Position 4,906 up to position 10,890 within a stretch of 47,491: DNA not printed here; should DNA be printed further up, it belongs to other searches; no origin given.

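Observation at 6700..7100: ADP-ribosyltransferase (R-S-ExE) signature buried in the 1894-aa ejection protein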

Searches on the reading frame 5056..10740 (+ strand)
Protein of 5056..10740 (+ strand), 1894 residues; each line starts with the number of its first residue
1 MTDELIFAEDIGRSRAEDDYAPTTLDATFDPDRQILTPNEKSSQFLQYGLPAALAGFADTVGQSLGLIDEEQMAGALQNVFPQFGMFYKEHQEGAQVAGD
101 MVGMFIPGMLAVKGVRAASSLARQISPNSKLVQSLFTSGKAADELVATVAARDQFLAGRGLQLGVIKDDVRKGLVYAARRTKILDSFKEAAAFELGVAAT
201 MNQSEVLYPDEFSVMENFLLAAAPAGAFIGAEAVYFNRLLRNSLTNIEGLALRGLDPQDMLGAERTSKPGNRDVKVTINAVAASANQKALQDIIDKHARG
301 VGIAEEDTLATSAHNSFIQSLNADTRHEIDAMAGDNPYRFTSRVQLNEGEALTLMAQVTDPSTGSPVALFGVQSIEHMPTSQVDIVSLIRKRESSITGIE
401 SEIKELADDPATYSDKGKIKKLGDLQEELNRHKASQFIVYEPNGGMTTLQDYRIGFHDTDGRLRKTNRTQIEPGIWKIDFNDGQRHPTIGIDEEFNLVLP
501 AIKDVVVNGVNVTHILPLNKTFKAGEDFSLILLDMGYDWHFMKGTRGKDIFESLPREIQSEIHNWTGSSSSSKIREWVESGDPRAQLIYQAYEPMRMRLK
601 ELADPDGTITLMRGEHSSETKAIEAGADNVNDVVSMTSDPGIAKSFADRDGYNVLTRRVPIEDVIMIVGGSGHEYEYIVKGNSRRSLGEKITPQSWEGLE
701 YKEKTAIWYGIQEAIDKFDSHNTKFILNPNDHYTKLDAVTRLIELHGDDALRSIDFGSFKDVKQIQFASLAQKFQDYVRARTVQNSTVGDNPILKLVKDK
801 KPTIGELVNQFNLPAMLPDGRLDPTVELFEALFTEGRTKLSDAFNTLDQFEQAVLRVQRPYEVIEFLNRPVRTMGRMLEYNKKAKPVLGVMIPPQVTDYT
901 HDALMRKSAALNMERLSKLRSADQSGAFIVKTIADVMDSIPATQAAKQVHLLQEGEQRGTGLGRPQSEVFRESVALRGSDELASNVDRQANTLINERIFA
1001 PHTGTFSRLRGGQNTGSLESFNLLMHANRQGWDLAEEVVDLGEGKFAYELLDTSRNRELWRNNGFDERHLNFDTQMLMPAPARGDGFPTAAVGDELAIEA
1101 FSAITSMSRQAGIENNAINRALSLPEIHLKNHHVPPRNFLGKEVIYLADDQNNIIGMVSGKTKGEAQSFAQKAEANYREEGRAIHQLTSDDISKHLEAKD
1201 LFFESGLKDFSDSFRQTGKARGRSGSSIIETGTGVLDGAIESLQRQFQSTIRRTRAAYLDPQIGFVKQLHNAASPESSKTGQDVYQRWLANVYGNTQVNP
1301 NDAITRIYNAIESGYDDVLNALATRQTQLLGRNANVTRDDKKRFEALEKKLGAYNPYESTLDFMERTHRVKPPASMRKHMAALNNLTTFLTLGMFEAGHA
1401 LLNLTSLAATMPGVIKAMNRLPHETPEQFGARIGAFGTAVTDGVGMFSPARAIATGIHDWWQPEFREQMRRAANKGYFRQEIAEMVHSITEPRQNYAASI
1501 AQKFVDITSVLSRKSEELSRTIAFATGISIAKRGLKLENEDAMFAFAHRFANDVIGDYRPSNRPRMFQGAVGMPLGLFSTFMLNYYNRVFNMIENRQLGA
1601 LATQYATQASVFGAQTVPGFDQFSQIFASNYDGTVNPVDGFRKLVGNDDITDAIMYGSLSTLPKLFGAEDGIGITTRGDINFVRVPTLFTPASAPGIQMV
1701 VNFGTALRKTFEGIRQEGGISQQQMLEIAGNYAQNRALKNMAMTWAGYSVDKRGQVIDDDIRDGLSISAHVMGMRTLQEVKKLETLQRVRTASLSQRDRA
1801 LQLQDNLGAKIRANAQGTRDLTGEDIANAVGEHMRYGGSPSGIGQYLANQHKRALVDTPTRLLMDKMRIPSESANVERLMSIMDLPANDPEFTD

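Call 5: search_protein_families(library=pfam, proteins=[window:5056-10740:+], max_evalue=10)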
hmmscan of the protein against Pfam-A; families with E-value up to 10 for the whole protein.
window:5056-10740:+ (1894 aa): 1 family
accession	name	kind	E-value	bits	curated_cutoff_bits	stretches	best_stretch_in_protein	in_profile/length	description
PF16326.10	ABC_tran_CTD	-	0.33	11.7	32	1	393-431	14-55/69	ABC transporter C-terminal domain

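Call 6: search_protein_families(library=phrogs, proteins=[window:5056-10740:+], max_evalue=0.01)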
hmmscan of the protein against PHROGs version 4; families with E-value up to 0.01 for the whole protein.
window:5056-10740:+ (1894 aa): 2 families
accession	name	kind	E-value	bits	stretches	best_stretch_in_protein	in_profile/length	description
phrog_16165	-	unknown function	8.3e-30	103.7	1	1499-1843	1483-1813/1849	-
phrog_11358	-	unknown function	3.6e-10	38.4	1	1450-1593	2980-3125/3431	-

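Call 8: search_dna_similar(query=window:5056-10740:+, collection=phages, mode=protein, max_rows=30)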
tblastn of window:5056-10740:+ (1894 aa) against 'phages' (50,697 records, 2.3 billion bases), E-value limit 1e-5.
Records with a match: 19; places in all: 19; records where one place covers at least 80% of the query: 0.
Best place of each record, by identity: <60% 19.
By first word of the organism name: Pseudomonas 16; EBPR 1; Polaromonas 1; Aeromonas 1.
By host as written in the record: Pseudomonas aeruginosa 12; - 3; Polaromonas sp. 1; Psuedomonas aeruginosa 1; Pseudomonas sp. 1; Aeromonas dhakensis 1.
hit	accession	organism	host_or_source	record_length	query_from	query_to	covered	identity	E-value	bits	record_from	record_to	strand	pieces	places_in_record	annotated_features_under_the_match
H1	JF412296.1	EBPR podovirus 3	-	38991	1109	1891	41%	23.9%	2e-32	145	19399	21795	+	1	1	gp20: hypothetical protein | gp21: endonuclease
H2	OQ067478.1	Polaromonas phage Tiera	Polaromonas sp.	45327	1426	1842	22%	28.5%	1e-25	122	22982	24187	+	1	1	putative structural protein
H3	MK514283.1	Pseudomonas phage vB_PaeP_TF17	Psuedomonas aeruginosa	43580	1470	1843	20%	29.5%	4e-26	124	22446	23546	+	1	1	putative structural protein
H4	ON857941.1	Pseudomonas phage vB_PaeP_FBPa48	Pseudomonas sp.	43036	1497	1843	18%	30.3%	7e-27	127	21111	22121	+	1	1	hypothetical protein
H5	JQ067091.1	Pseudomonas phage PaMx32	Pseudomonas aeruginosa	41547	1497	1843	18%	30.3%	2e-26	125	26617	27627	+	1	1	record has no annotation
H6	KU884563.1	Pseudomonas phage PaMx41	Pseudomonas aeruginosa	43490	1497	1843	18%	30.3%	2e-26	125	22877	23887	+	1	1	structural protein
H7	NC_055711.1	Pseudomonas phage PaMx41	Pseudomonas aeruginosa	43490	1497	1843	18%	30.3%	2e-26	125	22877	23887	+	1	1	structural protein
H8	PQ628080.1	Pseudomonas phage Neko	Pseudomonas aeruginosa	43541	1497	1843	18%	30.3%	2e-26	125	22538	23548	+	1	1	putative structural protein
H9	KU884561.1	Pseudomonas phage PaMx33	Pseudomonas aeruginosa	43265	1497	1843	18%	30.3%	2e-26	125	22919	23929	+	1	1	structural protein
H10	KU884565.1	Pseudomonas phage PaMx46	Pseudomonas aeruginosa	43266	1497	1843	18%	30.3%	2e-26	125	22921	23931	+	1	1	structural protein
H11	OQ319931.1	Pseudomonas phage 20Aug470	Pseudomonas aeruginosa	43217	1497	1843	18%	30.0%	3e-26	124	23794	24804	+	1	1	hypothetical protein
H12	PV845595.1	Pseudomonas phage Ph_15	Pseudomonas aeruginosa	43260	1497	1843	18%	30.0%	3e-26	124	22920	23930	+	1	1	ejection protein peptidoglycan transglycosylase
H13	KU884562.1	Pseudomonas phage PaMx35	Pseudomonas aeruginosa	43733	1497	1843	18%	30.0%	3e-26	124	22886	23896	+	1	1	structural protein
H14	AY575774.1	Pseudomonas phage PaP2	-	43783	1497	1843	18%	30.0%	3e-26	124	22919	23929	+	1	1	orf25: p25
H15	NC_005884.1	Pseudomonas phage PaP2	Pseudomonas aeruginosa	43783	1497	1843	18%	30.0%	3e-26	124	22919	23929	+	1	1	hypothetical protein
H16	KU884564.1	Pseudomonas phage PaMx43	Pseudomonas aeruginosa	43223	1497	1843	18%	30.0%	3e-26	124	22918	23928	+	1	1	structural protein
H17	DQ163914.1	Pseudomonas phage 119X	-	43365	1503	1843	18%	29.1%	1e-25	122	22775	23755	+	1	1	record has no annotation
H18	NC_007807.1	Pseudomonas phage 119X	Pseudomonas aeruginosa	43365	1503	1843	18%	29.1%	1e-25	122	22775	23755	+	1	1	119X_gp25: hypothetical protein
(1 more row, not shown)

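Call 16: search_protein_families(library=ncbifam, proteins=[window:5056-10740:+], max_evalue=1)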
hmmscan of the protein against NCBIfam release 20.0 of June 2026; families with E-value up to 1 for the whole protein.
window:5056-10740:+ (1894 aa): 1 family
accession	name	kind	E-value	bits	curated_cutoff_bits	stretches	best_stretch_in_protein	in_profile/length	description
NF032893.0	tail-700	domain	7e-06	24.8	100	1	1457-1596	254-391/681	PLxRFG domain-containing protein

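Call 17: search_protein_families(library=padloc, proteins=[window:5056-10740:+], max_evalue=1)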
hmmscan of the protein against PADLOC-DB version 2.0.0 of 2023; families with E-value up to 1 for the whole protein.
window:5056-10740:+ (1894 aa): 0 families

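Call 49: get_annotated_region(hit=H1, flank=9000)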
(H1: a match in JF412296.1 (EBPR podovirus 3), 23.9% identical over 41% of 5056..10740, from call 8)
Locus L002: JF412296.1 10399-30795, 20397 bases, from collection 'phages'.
description: EBPR podovirus 3, partial sequence.
organism: EBPR podovirus 3 (NCBI taxid 1048517)
taxonomy: Viruses; Duplodnaviria; Heunggongvirae; Uroviricota; Caudoviricetes
host: -; source: -; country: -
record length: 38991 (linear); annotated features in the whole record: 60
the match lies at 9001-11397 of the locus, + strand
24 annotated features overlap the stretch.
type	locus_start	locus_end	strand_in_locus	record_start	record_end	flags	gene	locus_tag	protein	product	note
CDS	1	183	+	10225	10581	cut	gp14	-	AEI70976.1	hypothetical protein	EPV3_14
CDS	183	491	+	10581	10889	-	gp15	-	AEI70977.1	hypothetical protein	EPV3_15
CDS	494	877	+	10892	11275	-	gp16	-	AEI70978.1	hypothetical protein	EPV3_16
misc_feature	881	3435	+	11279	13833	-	gp17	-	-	-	similar to hypothetical protein; EPV3_17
misc_feature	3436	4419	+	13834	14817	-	gp18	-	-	-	similar to hypothetical protein; EPV3_18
CDS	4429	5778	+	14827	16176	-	gp19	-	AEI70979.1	hypothetical protein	EPV3_19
CDS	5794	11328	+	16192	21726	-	gp20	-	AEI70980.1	hypothetical protein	EPV3_20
CDS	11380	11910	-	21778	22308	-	gp21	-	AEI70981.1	endonuclease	-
CDS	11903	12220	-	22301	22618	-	gp22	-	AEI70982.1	hypothetical protein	EPV3_22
CDS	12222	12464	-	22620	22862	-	gp23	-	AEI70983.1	hypothetical protein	EPV3_23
CDS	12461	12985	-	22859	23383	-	gp24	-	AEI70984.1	deoxycytidine deaminase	-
CDS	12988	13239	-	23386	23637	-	gp25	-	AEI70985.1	hypothetical protein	EPV3_25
CDS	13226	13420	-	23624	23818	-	gp26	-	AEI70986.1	hypothetical protein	EPV3_26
CDS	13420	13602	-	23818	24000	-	gp27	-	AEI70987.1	hypothetical protein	EPV3_27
CDS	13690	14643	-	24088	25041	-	gp28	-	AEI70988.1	hypothetical protein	EPV3_28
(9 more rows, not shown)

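Call 50: get_annotated_region(hit=H6, flank=9000)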
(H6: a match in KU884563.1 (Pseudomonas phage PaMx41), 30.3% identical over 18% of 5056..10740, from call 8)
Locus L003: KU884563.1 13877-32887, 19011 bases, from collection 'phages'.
description: Pseudomonas phage PaMx41, complete genome.
organism: Pseudomonas phage PaMx41 (NCBI taxid 1815976)
taxonomy: Viruses; Duplodnaviria; Heunggongvirae; Uroviricota; Caudoviricetes; Fredfastierviridae; Jamesmcgillvirus; Jamesmcgillvirus PaMx41
host: Pseudomonas aeruginosa; source: environmental water; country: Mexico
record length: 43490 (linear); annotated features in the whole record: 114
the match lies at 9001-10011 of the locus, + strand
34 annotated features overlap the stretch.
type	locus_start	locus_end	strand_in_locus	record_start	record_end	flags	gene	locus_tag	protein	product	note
CDS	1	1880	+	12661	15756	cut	-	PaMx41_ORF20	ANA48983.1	structural protein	-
regulatory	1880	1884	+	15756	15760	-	-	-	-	ribosome_binding_site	-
CDS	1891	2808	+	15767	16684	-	-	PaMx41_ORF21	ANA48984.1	structural protein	-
regulatory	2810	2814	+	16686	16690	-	-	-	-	ribosome_binding_site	-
CDS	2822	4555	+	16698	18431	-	-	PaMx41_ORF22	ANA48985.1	structural protein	-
regulatory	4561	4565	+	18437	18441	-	-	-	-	ribosome_binding_site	-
CDS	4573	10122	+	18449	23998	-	-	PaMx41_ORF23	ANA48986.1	structural protein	-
regulatory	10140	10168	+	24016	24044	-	-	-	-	terminator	-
CDS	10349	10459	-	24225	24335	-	-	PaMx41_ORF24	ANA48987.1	hypothetical protein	Phage-related conserved hypothetical protein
CDS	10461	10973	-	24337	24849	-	-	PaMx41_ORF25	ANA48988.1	hypothetical protein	-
regulatory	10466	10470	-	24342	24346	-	-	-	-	ribosome_binding_site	-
regulatory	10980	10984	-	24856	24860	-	-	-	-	ribosome_binding_site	-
CDS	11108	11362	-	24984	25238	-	-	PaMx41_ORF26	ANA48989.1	hypothetical protein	-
CDS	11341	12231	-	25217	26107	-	-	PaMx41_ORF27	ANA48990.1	putative pyrophosphohydrolase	structural similarity to: 2Q73, MazG, Vibrio sp, found with HHPred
regulatory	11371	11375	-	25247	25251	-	-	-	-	ribosome_binding_site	-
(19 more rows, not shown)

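Call 59: search_protein_families(library=pfam, proteins=[L003:4573-10122:+, L002:5794-11328:+], max_evalue=0.05)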
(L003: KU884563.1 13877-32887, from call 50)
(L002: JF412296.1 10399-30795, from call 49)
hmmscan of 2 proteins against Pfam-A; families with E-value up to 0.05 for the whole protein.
L003:4573-10122:+ (1849 aa): 1 family
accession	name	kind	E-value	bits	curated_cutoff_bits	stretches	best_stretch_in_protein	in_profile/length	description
PF02455.21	Hex_IIIa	-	0.01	15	25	1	1116-1175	330-391/539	Hexon-associated protein (IIIa)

L002:5794-11328:+ (1844 aa): 1 family
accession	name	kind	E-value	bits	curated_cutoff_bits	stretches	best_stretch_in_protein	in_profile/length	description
PF22438.2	FlgA_HD-like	-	0.023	15.2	26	0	49-81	31-62/68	Flagellar protein FlgA, HotDog domain-like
